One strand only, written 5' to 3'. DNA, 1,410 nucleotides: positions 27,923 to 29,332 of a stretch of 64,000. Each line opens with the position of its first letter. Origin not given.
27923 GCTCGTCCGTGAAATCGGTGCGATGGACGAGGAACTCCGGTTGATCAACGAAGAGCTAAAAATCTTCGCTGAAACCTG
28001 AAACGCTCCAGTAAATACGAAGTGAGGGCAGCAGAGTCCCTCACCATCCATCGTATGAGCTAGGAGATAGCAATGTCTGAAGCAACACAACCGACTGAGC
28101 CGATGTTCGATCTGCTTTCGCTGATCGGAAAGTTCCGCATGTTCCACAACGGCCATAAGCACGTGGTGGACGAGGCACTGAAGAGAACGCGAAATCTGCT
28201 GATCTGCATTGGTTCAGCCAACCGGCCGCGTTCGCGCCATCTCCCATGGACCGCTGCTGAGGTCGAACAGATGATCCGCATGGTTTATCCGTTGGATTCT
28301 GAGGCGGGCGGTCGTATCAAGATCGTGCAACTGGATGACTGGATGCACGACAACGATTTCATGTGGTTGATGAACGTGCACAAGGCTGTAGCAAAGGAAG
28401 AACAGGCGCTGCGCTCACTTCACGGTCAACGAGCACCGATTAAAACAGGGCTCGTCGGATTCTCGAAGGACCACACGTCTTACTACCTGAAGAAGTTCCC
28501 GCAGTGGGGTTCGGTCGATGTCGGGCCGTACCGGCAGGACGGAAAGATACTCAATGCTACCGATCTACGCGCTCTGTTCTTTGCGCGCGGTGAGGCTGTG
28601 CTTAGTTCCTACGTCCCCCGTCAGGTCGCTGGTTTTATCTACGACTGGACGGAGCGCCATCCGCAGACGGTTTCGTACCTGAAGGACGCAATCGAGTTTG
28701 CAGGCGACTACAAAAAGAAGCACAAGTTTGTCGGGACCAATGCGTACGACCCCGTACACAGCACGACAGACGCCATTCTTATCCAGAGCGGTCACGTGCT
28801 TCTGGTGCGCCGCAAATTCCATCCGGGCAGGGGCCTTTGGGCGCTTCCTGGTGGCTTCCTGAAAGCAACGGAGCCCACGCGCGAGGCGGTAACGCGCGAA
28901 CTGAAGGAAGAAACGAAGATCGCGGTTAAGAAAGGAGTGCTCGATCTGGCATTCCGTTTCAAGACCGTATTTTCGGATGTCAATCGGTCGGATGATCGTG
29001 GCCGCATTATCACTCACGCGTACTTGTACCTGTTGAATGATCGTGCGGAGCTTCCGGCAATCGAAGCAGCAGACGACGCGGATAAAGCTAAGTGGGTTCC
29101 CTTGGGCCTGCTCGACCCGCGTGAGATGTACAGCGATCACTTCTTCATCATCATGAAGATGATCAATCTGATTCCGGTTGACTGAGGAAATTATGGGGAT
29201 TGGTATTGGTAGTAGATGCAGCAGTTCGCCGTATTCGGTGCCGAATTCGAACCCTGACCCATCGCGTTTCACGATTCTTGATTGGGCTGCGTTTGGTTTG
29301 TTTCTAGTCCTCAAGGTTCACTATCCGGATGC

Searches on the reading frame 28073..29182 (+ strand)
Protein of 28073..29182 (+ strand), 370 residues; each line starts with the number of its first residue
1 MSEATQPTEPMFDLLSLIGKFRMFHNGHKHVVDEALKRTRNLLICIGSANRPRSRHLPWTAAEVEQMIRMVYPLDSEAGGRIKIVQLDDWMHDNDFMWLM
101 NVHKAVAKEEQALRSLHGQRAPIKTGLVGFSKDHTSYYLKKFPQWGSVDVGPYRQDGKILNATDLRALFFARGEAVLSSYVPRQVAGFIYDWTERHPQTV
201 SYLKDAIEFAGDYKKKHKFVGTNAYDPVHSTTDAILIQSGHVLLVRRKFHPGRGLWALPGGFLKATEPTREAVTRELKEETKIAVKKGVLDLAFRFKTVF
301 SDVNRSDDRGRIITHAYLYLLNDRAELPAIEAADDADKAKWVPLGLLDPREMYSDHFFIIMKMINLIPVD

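Call 70: search_protein_families(library=phrogs, proteins=[window:28073-29182:+], max_evalue=0.00001)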
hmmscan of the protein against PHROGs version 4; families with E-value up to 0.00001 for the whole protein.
window:28073-29182:+ (370 aa): 2 families
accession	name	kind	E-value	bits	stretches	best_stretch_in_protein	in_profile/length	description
phrog_395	-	other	7.3e-64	217.8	1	9-365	8-372/373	cytidyltransferase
phrog_1198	-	other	6.8e-21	76.1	1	220-345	29-148/253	MutT/NUDIX hydrolase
